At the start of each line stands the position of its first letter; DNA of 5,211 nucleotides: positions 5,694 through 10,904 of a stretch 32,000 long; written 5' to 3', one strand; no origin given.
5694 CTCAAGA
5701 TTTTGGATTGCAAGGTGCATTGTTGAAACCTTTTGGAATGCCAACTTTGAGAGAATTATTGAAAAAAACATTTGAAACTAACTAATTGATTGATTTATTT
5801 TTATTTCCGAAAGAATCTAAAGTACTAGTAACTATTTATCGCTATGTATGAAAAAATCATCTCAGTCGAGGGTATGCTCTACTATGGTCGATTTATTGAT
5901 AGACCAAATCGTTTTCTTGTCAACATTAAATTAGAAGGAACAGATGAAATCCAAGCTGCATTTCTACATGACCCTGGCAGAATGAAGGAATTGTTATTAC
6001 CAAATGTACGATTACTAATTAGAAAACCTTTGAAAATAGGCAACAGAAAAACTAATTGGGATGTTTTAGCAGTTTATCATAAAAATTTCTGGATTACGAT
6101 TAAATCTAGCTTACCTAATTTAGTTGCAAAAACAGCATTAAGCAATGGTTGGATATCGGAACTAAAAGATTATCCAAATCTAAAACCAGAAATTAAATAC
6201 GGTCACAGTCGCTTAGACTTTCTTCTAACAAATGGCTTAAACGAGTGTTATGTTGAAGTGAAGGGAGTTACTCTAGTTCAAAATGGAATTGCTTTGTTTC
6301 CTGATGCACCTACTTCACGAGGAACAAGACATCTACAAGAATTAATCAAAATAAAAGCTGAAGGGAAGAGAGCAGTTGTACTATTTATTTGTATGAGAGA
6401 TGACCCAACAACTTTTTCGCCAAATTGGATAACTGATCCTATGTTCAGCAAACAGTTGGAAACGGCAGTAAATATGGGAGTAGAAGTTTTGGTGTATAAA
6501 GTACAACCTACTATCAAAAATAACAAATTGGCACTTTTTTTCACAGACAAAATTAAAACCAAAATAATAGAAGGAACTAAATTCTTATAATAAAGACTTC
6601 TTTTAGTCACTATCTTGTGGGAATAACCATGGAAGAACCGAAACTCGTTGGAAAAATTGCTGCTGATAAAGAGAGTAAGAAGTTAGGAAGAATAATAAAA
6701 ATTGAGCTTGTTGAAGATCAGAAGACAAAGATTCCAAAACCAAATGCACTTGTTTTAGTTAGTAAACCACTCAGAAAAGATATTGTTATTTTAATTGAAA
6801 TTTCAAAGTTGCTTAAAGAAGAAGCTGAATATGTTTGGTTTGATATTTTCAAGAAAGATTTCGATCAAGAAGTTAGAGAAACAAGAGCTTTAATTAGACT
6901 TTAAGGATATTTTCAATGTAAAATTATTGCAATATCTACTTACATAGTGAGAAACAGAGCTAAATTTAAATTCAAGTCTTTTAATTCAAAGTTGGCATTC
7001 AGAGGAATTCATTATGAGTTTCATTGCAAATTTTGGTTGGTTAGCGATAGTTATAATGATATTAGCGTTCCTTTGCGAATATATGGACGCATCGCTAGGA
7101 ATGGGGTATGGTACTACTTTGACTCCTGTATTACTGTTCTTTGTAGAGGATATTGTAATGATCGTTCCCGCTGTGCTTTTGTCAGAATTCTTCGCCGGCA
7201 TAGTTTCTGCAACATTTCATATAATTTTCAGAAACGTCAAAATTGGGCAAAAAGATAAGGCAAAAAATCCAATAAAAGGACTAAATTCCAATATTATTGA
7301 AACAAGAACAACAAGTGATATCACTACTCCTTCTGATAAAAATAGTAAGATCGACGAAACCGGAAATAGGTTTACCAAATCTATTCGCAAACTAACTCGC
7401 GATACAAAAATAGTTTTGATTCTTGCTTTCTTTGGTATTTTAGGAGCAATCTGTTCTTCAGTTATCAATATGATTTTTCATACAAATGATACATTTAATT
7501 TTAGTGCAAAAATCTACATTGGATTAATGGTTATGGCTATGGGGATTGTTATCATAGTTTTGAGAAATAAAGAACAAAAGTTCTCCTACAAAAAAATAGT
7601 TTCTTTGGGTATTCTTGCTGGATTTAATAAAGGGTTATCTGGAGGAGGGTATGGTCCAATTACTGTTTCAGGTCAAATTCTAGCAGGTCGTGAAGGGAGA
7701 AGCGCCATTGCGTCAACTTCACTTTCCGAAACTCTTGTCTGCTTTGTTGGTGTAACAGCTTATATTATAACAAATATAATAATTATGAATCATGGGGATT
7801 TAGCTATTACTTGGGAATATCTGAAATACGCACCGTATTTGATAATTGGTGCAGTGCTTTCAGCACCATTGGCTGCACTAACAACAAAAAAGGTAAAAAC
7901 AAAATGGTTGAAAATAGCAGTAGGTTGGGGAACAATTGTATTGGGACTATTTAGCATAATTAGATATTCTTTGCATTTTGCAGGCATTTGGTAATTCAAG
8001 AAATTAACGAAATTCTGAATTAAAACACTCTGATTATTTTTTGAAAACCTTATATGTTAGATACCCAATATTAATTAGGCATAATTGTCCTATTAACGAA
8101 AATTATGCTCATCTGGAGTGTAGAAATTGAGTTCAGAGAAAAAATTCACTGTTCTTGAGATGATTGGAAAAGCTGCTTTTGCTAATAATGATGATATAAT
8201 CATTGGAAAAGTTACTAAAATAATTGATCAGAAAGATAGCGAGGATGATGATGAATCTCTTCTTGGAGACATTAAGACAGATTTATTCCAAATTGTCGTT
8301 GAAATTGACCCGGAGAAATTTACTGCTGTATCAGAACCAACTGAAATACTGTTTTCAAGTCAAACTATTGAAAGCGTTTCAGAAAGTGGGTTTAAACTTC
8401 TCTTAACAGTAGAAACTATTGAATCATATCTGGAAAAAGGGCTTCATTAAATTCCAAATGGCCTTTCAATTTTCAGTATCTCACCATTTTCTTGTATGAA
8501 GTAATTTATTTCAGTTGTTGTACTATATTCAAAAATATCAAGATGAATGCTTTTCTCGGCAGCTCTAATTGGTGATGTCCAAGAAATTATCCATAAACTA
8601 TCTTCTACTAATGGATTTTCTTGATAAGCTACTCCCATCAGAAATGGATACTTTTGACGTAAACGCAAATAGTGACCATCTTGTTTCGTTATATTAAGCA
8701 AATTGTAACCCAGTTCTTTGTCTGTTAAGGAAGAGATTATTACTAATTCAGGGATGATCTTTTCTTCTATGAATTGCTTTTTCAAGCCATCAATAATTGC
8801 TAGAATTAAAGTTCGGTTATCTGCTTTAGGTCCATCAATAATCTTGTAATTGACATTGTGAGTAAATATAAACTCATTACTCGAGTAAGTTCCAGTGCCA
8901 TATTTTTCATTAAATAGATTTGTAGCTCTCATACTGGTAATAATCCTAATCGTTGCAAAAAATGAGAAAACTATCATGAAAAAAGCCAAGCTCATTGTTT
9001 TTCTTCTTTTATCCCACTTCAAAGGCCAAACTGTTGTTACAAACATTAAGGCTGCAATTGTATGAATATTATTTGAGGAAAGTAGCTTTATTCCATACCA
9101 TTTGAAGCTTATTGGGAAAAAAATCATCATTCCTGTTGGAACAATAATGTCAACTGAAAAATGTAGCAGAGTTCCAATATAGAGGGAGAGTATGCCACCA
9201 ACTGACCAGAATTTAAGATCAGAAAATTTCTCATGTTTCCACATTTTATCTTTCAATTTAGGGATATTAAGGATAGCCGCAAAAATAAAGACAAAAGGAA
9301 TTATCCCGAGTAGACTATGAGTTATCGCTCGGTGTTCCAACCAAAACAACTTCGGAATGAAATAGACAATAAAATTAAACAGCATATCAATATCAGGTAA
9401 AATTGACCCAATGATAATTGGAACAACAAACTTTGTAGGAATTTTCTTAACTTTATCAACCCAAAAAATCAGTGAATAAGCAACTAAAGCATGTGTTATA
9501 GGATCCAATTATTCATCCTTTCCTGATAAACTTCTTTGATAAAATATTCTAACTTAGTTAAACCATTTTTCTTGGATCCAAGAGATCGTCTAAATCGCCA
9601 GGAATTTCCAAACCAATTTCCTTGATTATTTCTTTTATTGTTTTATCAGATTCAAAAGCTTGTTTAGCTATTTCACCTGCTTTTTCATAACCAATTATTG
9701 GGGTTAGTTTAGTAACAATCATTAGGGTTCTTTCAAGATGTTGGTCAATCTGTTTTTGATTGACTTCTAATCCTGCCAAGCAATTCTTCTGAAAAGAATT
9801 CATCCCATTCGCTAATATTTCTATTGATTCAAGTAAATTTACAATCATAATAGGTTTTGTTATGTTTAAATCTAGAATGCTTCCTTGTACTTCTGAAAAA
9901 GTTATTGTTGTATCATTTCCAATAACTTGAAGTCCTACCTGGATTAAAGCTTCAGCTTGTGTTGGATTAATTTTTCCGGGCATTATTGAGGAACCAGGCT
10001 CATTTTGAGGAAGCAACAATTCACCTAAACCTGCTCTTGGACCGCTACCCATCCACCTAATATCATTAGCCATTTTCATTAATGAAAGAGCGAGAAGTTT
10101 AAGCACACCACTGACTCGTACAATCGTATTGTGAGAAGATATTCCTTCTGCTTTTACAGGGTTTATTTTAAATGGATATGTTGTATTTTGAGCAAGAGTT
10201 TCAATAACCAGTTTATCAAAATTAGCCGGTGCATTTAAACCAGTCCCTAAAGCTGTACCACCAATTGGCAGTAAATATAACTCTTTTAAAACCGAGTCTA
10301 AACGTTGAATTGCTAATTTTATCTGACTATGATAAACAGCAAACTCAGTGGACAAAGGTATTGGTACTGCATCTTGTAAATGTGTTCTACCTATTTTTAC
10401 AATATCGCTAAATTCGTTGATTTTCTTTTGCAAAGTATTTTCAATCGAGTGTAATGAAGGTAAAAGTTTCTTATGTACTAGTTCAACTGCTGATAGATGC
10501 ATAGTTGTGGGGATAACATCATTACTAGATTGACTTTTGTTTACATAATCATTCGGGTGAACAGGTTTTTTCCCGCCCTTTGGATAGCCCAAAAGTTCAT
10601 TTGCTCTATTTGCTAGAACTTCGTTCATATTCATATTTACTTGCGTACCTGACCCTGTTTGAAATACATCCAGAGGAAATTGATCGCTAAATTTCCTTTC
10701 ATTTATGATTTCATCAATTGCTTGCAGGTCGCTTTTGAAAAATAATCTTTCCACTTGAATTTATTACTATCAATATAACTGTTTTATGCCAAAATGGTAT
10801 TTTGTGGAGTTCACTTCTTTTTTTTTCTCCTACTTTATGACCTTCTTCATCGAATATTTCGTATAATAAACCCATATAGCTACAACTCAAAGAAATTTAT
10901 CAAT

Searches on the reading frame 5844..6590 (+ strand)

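Call 7: search_protein_families(library=pfam, proteins=[window:5844-6590:+])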
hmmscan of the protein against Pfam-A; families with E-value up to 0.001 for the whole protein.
window:5844-6590:+ (248 aa): 2 families
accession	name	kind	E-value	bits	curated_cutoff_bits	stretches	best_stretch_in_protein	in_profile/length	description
PF03749.19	SfsA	-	8e-49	165.4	22.8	1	90-223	2-135/138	Sugar fermentation stimulation protein RE domain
PF17746.7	SfsA_N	-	1.1e-17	64.3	25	1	18-86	1-63/63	SfsA N-terminal OB domain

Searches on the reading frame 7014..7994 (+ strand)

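Call 7: search_protein_families(library=pfam, proteins=[window:7014-7994:+])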
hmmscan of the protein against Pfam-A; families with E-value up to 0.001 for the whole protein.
window:7014-7994:+ (326 aa): 1 family
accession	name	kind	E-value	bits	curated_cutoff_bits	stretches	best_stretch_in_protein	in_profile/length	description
PF01925.25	TauE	-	1e-22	81.4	32.6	2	125-312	57-235/237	Sulfite exporter TauE/SafE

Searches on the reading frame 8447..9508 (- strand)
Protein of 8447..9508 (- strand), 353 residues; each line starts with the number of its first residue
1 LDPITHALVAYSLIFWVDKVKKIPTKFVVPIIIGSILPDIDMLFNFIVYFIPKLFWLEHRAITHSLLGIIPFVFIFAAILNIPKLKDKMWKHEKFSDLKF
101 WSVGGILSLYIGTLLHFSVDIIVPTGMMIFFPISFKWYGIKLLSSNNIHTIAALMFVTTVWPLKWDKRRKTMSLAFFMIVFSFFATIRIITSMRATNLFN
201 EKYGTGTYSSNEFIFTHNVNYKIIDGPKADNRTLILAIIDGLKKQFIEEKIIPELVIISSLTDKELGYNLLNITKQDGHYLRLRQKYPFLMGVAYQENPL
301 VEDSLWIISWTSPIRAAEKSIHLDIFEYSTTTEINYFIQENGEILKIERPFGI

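Call 7: search_protein_families(library=pfam, proteins=[window:8447-9508:-])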
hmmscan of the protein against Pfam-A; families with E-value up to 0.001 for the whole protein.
window:8447-9508:- (353 aa): 1 family
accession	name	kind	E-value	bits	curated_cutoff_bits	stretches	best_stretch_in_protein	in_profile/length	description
PF04307.19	YdjM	-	2.4e-22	79.7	29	1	1-185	1-168/176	YdjM inner membrane protein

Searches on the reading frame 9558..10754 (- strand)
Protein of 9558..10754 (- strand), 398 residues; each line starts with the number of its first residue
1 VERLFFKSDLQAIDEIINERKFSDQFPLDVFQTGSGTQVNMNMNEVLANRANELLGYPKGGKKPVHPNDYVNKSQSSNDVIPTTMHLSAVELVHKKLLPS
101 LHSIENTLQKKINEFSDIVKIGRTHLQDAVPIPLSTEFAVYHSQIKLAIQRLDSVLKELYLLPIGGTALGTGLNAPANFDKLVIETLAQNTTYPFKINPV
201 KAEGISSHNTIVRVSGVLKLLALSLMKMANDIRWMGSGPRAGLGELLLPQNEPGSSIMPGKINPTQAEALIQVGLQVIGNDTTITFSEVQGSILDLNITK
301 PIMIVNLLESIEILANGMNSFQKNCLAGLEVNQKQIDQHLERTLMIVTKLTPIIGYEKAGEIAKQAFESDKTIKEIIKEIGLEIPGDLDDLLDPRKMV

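Call 7: search_protein_families(library=pfam, proteins=[window:9558-10754:-])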
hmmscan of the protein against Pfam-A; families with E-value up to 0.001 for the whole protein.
window:9558-10754:- (398 aa): 2 families
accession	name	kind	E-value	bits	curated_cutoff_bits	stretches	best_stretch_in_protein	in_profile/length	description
PF00206.25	Lyase_1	-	1.2e-88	298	27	1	7-279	51-312/312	Lyase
PF10415.14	FumaraseC_C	-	1.1e-15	58.2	32.5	1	346-398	1-53/54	Fumarase C C-terminus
